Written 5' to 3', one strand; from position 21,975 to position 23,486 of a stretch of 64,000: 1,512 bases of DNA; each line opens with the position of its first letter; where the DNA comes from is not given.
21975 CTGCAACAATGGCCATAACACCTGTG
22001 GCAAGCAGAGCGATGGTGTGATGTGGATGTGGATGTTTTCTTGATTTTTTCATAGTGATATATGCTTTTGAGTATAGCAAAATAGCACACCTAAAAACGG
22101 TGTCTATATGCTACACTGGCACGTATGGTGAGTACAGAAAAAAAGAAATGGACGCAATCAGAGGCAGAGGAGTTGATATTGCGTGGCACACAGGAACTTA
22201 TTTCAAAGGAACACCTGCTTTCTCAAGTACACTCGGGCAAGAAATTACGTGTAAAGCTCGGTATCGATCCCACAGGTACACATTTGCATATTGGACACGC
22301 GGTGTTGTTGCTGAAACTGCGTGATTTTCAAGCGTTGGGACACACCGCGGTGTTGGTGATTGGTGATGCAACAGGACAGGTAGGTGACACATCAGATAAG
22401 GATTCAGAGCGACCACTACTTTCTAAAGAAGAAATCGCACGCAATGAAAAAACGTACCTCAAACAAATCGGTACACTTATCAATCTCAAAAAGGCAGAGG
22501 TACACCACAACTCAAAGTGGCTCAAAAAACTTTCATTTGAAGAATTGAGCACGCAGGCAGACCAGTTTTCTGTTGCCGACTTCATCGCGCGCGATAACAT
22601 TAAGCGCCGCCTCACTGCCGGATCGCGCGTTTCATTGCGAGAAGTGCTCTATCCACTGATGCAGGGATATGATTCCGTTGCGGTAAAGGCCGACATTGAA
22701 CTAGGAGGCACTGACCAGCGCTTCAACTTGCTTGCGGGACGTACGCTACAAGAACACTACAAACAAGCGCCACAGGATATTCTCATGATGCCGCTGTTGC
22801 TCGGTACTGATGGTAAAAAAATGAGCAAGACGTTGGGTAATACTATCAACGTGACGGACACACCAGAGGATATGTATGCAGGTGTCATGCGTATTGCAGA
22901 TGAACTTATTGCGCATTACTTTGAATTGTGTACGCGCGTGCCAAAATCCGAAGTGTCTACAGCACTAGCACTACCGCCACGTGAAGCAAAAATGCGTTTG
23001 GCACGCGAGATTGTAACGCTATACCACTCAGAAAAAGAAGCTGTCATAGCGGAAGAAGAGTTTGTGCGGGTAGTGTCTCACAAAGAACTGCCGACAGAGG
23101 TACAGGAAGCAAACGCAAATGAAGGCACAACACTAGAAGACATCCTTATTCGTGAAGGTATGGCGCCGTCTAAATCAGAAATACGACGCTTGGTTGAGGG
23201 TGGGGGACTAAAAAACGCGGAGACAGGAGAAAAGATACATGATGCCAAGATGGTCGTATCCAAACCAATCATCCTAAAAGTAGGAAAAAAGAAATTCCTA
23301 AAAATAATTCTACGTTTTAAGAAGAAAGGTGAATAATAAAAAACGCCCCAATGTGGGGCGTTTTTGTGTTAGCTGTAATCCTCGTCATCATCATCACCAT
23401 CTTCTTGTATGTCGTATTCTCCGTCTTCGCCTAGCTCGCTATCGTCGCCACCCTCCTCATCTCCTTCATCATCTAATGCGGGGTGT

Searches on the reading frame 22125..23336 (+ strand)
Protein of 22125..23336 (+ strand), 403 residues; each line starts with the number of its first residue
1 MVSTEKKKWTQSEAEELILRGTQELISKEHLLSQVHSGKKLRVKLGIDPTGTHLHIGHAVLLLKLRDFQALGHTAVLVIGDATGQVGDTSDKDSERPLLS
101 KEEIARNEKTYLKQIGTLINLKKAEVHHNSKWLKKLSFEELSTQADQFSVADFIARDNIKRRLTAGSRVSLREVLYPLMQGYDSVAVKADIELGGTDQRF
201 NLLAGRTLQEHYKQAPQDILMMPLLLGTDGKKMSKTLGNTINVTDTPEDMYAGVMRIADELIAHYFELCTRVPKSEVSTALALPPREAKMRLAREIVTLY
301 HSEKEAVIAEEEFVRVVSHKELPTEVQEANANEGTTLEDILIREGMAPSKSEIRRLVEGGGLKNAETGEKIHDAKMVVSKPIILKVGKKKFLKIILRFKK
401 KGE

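Call 31: search_protein_families(library=pfam, proteins=[window:22125-23336:+], max_evalue=0.00001)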
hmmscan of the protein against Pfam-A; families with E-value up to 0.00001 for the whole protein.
window:22125-23336:+ (403 aa): 1 family
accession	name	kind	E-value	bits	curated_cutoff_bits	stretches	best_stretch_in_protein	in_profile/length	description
PF00579.31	tRNA-synt_1b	-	7.1e-66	222.9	21.1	1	38-315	3-289/292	tRNA synthetases class I (W and Y)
